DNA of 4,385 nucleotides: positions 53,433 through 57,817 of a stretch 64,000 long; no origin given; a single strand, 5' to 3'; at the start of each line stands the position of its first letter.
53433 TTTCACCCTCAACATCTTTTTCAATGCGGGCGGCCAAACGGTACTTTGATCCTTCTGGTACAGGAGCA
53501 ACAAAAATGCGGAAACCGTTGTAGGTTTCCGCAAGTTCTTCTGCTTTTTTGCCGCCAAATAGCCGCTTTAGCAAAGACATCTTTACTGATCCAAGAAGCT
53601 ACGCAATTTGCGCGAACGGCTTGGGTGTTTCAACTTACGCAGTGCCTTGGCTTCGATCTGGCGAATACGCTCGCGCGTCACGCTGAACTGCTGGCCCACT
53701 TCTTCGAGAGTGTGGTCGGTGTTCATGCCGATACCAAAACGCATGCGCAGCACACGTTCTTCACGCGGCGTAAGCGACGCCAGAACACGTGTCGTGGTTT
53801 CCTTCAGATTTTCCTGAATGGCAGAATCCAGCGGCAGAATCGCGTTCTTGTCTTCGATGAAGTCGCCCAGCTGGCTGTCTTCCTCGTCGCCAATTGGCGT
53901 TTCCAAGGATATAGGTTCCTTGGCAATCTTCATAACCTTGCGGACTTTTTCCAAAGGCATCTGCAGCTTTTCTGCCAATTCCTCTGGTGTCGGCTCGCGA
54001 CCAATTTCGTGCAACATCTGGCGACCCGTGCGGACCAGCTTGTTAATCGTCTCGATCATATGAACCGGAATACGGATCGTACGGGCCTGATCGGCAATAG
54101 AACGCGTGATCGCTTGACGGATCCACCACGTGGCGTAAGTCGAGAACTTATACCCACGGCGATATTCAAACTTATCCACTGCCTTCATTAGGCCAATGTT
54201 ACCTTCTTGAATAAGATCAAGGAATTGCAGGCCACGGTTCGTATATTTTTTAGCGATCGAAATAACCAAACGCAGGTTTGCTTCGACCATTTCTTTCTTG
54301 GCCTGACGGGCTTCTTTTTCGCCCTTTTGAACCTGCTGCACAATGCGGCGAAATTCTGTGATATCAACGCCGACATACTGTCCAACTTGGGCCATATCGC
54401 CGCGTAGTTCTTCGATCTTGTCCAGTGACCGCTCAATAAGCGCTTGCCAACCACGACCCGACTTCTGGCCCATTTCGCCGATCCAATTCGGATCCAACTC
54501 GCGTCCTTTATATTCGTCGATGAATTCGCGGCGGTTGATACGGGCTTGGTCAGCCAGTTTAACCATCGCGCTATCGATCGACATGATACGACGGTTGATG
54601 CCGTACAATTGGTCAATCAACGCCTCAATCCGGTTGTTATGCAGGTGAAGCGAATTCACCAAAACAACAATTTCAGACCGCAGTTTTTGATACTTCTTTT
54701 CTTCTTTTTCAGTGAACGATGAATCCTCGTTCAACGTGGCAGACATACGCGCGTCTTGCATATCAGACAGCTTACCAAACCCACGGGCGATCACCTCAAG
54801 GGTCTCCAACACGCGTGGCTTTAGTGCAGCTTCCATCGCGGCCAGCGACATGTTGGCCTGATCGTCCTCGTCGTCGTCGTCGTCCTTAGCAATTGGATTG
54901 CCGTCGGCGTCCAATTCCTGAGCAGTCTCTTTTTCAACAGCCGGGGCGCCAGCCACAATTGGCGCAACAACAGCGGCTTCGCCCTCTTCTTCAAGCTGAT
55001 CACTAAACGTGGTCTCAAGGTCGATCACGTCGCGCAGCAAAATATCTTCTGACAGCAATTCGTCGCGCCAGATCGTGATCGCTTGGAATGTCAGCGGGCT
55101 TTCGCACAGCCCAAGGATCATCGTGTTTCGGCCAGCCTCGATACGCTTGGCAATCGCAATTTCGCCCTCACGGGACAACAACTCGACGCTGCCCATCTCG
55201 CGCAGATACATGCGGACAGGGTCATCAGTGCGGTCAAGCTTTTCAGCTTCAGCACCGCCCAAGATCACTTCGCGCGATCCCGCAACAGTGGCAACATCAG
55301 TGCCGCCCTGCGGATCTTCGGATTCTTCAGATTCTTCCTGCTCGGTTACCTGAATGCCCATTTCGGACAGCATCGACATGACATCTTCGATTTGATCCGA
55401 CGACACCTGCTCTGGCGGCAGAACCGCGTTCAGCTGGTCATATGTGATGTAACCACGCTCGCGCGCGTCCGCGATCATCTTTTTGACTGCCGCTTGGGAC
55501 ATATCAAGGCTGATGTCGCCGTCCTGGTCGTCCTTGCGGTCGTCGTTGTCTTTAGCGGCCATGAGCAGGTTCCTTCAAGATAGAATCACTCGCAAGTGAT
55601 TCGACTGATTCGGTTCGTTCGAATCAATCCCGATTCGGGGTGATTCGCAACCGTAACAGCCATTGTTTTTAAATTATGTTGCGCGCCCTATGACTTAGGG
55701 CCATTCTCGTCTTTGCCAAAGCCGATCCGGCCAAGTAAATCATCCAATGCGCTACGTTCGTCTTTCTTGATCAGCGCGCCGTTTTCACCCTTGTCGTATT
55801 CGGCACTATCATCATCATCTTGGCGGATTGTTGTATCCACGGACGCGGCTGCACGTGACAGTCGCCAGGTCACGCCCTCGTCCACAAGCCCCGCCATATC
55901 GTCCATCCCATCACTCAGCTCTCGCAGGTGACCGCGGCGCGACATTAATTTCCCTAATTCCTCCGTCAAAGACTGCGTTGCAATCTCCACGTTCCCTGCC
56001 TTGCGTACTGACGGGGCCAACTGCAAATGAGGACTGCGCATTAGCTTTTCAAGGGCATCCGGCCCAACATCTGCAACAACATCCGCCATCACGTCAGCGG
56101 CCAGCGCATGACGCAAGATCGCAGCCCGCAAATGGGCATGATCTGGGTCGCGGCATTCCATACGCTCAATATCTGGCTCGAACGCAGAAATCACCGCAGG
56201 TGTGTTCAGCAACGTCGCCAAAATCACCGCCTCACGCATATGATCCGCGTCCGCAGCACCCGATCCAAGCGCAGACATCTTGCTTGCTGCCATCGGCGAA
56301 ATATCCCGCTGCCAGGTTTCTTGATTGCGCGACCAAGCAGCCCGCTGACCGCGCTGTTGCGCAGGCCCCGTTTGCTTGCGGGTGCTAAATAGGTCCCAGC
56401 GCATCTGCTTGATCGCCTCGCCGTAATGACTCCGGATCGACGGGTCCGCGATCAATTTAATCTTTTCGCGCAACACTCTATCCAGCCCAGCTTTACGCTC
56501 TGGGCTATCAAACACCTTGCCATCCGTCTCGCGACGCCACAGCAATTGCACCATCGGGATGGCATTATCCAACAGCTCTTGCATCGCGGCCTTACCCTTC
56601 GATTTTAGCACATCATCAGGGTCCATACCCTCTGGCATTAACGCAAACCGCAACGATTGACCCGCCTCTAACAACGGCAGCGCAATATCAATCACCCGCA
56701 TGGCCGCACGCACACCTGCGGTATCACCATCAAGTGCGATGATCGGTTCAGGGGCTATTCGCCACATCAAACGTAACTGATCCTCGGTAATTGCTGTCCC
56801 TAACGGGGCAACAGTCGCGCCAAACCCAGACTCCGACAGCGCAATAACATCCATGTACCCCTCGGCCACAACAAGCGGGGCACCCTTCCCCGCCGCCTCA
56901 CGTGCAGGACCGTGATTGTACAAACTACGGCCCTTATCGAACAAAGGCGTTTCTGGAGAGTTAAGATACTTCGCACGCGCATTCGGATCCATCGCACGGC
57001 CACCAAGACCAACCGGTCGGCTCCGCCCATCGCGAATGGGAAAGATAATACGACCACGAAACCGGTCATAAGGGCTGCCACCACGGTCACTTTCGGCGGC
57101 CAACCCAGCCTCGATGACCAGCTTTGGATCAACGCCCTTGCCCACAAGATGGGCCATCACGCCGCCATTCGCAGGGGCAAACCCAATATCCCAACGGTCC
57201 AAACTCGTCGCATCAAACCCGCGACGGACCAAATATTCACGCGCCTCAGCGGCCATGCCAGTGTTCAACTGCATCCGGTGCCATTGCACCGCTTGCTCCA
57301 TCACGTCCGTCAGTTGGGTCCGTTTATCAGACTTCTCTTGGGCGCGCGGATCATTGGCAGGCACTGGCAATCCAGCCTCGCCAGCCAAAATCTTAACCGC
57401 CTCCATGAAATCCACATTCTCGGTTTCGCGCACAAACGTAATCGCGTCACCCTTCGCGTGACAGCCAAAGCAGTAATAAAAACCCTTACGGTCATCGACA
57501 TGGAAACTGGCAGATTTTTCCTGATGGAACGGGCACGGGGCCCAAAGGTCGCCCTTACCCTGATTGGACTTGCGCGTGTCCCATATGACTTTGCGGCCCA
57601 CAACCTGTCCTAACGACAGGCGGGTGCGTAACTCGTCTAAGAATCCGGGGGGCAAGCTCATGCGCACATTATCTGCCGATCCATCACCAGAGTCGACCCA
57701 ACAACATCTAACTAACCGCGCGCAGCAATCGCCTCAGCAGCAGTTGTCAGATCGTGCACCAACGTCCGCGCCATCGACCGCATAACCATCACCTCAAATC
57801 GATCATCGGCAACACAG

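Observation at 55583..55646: Dense CcrM/GcrA-type methylation array directly upstream of rpoD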

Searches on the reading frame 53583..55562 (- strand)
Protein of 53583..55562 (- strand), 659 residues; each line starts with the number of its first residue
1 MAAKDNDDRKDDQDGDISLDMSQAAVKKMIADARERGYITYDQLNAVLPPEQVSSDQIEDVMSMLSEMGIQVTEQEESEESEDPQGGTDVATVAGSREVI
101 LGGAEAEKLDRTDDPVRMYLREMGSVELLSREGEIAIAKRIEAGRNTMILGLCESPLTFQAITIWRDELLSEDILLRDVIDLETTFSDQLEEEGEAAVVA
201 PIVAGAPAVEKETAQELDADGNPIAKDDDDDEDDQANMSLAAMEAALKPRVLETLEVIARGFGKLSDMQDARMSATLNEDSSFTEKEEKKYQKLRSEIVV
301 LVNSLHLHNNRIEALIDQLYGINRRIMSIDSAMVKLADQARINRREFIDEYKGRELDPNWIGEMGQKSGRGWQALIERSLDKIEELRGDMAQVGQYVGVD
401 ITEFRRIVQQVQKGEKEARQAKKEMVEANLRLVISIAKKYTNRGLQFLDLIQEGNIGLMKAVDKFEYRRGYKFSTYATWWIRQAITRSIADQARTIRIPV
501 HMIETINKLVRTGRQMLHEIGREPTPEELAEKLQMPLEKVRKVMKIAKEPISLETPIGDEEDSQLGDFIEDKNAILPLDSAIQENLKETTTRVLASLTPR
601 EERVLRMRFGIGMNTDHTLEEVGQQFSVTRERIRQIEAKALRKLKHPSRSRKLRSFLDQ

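Call 5: search_protein_families(library=ncbifam, proteins=[window:53583-55562:-])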
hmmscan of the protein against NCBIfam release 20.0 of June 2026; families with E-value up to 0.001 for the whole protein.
window:53583-55562:- (659 aa): 48 families (the best 25 are shown)
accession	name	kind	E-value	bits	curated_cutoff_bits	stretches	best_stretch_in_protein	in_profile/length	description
NF004208.0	PRK05658.1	equivalog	5.7e-273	907.6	555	1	4-659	5-631/631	RNA polymerase sigma factor RpoD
NF006666.0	PRK09210.1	equivalog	1.4e-148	495.2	572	2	384-658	99-370/370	RNA polymerase sigma factor RpoD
NF004562.0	PRK05901.1-4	equivalog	8e-133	443.9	779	2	398-658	294-554/571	RNA polymerase sigma factor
NF041931.2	MzaA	equivalog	9.1e-127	424.8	800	1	23-659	236-716/726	MZA anti-phage system associated sigma-70 family RNA polymerase sigma factor MzaA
NF004561.0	PRK05901.1-3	equivalog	1.1e-122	410.9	582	2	416-658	295-537/537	RNA polymerase sigma factor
TIGR02393.1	RpoD_Cterm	equivalog_domain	1.5e-119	397.9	354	1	421-657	1-237/238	RNA polymerase sigma factor RpoD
NF004560.0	PRK05901.1-1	equivalog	2.7e-112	376.5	711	2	415-658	273-516/516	RNA polymerase sigma factor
NF005643.0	PRK07406.1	equivalog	8.5e-112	374.1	500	2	395-657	142-396/397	RNA polymerase sigma factor RpoD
NF005920.0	PRK07921.1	subfamily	2.3e-102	342.4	464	1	415-656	85-326/328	RNA polymerase sigma factor SigB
TIGR02997.1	Sig70-cyanoRpoD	subfamily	2.4e-101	338.9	384.5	1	389-645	50-298/298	RNA polymerase sigma factor, RpoD/SigA family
NF004564.0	PRK05901.2-2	equivalog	1.7e-95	320.6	617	1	400-657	227-493/500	RNA polymerase sigma factor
NF004565.0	PRK05901.2-3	equivalog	1.4e-92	311.1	484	1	227-657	103-499/501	RNA polymerase sigma factor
NF004566.0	PRK05901.2-4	equivalog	7e-92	308.9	531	1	418-658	190-444/448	RNA polymerase sigma factor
TIGR02394.1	rpoS_proteo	equivalog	9.4e-91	304.2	378.7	1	402-649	31-275/285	RNA polymerase sigma factor RpoS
NF005785.0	PRK07598.1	equivalog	5.1e-90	302.3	554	2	408-658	163-412/415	RNA polymerase sigma factor SigC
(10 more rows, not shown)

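Call 7: find_related_loci(query=window:53583-55562:-, collection=genome_contigs, flank=3000)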
Query window:53583-55562:- (659 aa) in genome_contigs; peptide patterns used: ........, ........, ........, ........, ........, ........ (x = any residue, [..] = any of these).
600 stretches matched a pattern (row limit reached: there are more); 593 encode a relative of the query (tblastn E <= 1e-3); the best 80 are kept; 80 distinct loci.
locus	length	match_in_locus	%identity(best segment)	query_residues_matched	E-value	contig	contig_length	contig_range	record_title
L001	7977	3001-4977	91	1-659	0e+0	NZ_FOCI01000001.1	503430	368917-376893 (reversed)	Loktanella fryxellensis strain DSM 16213, whole genome shotgun sequence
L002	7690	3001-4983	86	1-659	0e+0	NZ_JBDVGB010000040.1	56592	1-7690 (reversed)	MAG: Tateyamaria sp. isolate AQ.64.F.B3_146_13 AQ_64_F_B3_146_13_000000000040, whole genome shotgun sequence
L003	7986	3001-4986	85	1-659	0e+0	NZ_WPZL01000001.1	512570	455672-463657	Ruegeria lacuscaerulensis strain HKCCD5857 NODE_1, whole genome shotgun sequence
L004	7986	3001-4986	85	1-659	0e+0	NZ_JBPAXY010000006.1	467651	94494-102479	Pseudooceanicola sp. 200-1SW NODE_6_length_467651_cov_67.427280, whole genome shotgun sequence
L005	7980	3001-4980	85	1-659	0e+0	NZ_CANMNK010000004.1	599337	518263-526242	Uncultured Roseobacter sp. isolate 908.fasta NODE_4, whole genome shotgun sequence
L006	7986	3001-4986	85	1-659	0e+0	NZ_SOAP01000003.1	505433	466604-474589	Pelagimonas phthalicica strain DSM 26923 Ga0180970_103, whole genome shotgun sequence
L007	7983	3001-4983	85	1-659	0e+0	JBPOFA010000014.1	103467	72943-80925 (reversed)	MAG: Marinosulfonomonas sp. isolate MAG_55 MAG_55_14, whole genome shotgun sequence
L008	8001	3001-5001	84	1-659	0e+0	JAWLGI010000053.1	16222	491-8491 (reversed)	MAG: Marivita sp. isolate 21BLK6-1.bin.9 NODE_3142_length_16222_cov_26.066489, whole genome shotgun sequence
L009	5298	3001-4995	86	1-659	0e+0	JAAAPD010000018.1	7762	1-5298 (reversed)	MAG: Alphaproteobacteria bacterium isolate GSL.Bin4 NODE_7598_length_7762_cov_2.37691, whole genome shotgun sequence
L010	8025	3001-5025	83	1-659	0e+0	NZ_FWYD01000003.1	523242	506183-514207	Primorskyibacter flagellatus strain CGMCC 1.12644, whole genome shotgun sequence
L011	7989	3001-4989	83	1-659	0e+0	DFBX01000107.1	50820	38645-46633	MAG TPA_asm: Rhodobacteraceae bacterium UBA3069 UBA3069_contig_4298, whole genome shotgun sequence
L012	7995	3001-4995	83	3-659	0e+0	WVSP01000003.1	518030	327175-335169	Rhodobacterales bacterium LSUCC0031 NODE_3, whole genome shotgun sequence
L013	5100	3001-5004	82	1-659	0e+0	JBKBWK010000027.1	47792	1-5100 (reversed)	MAG: Paracoccaceae bacterium isolate 21H_023.bin.59 NODE_27_length_47792_cov_19.974473, whole genome shotgun sequence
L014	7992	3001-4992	82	1-659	0e+0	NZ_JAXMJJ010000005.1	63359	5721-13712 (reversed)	MAG: Cypionkella sp. isolate G7_metabat.bin.15_sub k141_1320, whole genome shotgun sequence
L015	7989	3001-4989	84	1-659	0e+0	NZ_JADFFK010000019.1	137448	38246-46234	Salipiger mangrovisoli strain 6D45A NODE_19_length_137448_cov_107.742049, whole genome shotgun sequence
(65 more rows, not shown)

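Call 32: find_encoding_contigs(protein=window:53586-55562:-, flank=1000, max_places=10)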
Protein window:53586-55562:- (659 aa): 16 contigs read that carry it; 4 places shown.
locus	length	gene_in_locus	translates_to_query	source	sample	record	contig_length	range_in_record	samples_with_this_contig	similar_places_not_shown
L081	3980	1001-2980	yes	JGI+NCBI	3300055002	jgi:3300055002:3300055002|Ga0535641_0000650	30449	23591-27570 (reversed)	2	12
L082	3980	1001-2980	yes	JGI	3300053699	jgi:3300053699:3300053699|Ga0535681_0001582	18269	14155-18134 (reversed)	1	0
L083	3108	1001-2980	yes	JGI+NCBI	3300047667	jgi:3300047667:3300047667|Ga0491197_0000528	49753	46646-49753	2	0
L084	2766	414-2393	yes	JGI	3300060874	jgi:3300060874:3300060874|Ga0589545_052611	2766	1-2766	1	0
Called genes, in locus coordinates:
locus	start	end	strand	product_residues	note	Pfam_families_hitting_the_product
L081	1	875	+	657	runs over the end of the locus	PF01807:Zn_ribbon_DnaG, PF08275:DNAG_N, PF01751:Toprim, PF13155:Toprim_2, PF13362:Toprim_3 (weak), PF13662:Toprim_4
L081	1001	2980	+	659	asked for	PF03979:Sigma70_r1_1, PF00140:Sigma70_r1_2, PF04546:Sigma70_ner, PF04542:Sigma70_r2, PF04539:Sigma70_r3, PF04545:Sigma70_r4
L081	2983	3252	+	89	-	PF10115:HlyU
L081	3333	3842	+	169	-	-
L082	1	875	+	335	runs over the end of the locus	?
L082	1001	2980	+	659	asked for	PF03979:Sigma70_r1_1, PF00140:Sigma70_r1_2, PF04546:Sigma70_ner, PF04542:Sigma70_r2, PF04539:Sigma70_r3, PF04545:Sigma70_r4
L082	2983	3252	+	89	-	PF10115:HlyU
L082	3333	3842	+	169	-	-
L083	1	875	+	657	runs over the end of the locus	PF01807:Zn_ribbon_DnaG, PF08275:DNAG_N, PF01751:Toprim, PF13155:Toprim_2, PF13362:Toprim_3 (weak), PF13662:Toprim_4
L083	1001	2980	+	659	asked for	PF03979:Sigma70_r1_1, PF00140:Sigma70_r1_2, PF04546:Sigma70_ner, PF04542:Sigma70_r2, PF04539:Sigma70_r3, PF04545:Sigma70_r4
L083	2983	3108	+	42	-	PF10115:HlyU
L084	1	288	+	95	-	?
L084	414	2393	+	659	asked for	PF03979:Sigma70_r1_1, PF00140:Sigma70_r1_2, PF04546:Sigma70_ner, PF04542:Sigma70_r2, PF04539:Sigma70_r3, PF04545:Sigma70_r4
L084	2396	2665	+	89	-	PF10115:HlyU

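Call 47: search_solved_structures(query=window:53586-55562:-, max_evalue=1e-50, show_alignments=2)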
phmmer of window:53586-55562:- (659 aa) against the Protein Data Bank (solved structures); distinct sequences matched with E-value up to 1e-50: 57.
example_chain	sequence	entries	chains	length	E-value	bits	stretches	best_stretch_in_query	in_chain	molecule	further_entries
7ye1_F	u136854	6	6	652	5.8e-252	840.9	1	14-658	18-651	RNA polymerase sigma factor RpoD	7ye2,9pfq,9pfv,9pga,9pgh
8ad1_F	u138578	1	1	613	1.3e-165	555.7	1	23-658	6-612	RNA polymerase sigma factor RpoD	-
4jkr_F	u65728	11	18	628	3.7e-165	554.2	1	22-658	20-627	RNA polymerase sigma factor RpoD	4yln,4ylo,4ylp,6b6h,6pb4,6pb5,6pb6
3iyd_F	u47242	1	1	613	3.9e-165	554.1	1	23-658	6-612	RNA polymerase sigma factor rpoD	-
7ubm_F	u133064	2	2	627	4e-165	554.1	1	23-658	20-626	RNA polymerase sigma factor RpoD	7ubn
6ldi_F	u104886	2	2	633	5.7e-165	553.6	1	23-658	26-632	RNA polymerase sigma factor RpoD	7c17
6n57_L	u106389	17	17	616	5.8e-165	553.6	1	23-658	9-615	RNA polymerase sigma factor RpoD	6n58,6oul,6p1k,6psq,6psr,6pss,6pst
7bef_F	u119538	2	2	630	6.3e-165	553.4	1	23-658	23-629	RNA polymerase sigma factor RpoD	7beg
4jk1_X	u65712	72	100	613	8.6e-165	553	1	23-658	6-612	Escherichia coli RNA polymerase sigma70 subunit | RNA polymerase sigma factor RpoD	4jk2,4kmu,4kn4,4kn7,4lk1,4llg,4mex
9gdo_F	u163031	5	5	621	1.7e-164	552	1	23-659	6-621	RNA polymerase sigma factor RpoD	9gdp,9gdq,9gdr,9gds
6n61_F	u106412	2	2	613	2.6e-164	551.4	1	23-658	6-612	RNA polymerase sigma factor RpoD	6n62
6p18_F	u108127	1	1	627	8.4e-164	549.7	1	23-658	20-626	RNA polymerase sigma factor RpoD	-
7n4e_F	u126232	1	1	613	1.8e-163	548.6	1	23-658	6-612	RNA polymerase sigma factor RpoD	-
6n60_F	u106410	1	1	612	1.6e-161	542.2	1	23-658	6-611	RNA polymerase sigma factor RpoD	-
8ftd_L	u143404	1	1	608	2.8e-161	541.4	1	23-658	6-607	RNA polymerase sigma factor RpoD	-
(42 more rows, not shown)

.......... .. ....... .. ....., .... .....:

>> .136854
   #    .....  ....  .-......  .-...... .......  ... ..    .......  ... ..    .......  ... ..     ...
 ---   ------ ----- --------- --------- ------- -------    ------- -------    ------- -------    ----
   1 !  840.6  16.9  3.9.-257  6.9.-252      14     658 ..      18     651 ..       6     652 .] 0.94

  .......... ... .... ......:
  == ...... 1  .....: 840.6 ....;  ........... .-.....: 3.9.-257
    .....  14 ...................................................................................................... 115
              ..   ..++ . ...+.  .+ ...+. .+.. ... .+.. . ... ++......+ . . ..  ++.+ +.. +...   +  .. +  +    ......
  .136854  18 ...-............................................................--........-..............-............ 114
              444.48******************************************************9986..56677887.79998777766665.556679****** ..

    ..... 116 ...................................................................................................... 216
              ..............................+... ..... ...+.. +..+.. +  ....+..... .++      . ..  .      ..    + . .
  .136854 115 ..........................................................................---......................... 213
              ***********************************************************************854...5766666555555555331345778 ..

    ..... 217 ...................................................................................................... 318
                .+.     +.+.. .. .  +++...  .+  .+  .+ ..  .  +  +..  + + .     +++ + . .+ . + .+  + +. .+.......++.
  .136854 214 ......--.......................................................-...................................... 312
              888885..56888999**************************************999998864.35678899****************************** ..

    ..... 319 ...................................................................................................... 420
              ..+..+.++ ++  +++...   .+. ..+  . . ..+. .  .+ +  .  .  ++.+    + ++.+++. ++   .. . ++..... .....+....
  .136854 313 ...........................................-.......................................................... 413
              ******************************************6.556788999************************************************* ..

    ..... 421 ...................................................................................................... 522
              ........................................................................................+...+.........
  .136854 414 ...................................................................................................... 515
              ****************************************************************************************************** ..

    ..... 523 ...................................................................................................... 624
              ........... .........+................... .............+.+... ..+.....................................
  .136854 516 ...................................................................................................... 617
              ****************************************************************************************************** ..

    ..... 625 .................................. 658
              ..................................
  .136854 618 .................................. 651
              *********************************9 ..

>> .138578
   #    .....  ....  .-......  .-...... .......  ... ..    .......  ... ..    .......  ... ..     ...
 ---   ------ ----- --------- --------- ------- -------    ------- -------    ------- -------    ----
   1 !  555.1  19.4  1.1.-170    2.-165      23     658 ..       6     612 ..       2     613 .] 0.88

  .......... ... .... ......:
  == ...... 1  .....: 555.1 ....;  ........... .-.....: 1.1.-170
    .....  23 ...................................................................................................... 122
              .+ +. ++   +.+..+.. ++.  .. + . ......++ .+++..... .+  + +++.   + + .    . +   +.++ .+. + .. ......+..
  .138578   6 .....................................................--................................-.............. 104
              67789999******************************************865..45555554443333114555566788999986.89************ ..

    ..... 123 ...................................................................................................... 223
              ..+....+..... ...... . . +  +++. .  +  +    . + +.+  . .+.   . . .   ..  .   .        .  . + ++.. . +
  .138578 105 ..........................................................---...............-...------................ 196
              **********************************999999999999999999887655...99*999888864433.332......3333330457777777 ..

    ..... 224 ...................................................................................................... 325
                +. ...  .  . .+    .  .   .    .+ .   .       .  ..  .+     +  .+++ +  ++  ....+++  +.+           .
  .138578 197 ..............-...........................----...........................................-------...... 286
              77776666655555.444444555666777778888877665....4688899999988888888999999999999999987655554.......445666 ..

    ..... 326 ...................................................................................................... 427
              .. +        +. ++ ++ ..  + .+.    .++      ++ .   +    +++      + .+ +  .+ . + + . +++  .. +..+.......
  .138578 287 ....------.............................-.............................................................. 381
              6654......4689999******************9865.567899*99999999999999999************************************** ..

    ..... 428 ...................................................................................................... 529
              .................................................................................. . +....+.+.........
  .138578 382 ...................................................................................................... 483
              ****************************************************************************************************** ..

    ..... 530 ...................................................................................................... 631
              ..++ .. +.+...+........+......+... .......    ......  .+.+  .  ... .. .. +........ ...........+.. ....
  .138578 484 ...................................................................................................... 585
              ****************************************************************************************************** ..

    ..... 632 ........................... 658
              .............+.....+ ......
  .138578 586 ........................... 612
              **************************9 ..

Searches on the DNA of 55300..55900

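Call 17: search_rna_families(source=window, start=55300, end=55900, threshold=evalue, max_evalue=1)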
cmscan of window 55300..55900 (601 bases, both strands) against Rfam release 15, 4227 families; matches with E-value up to 1: 1.
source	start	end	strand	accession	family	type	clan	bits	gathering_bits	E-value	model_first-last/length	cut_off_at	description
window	55770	55819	-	RF01150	sR11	Gene; snRNA; snoRNA; CD-box;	-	21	39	0.14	1-57/57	no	Small nucleolar RNA sR11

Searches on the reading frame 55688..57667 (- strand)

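Call 5: search_protein_families(library=ncbifam, proteins=[window:55688-57667:-])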
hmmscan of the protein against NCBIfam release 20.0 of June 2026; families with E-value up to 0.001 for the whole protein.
window:55688-57667:- (659 aa): 1 family
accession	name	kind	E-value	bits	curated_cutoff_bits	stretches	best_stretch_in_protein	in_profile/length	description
TIGR01391.1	dnaG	equivalog_domain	2.6e-112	375.7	283.6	1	7-421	4-412/414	DNA primase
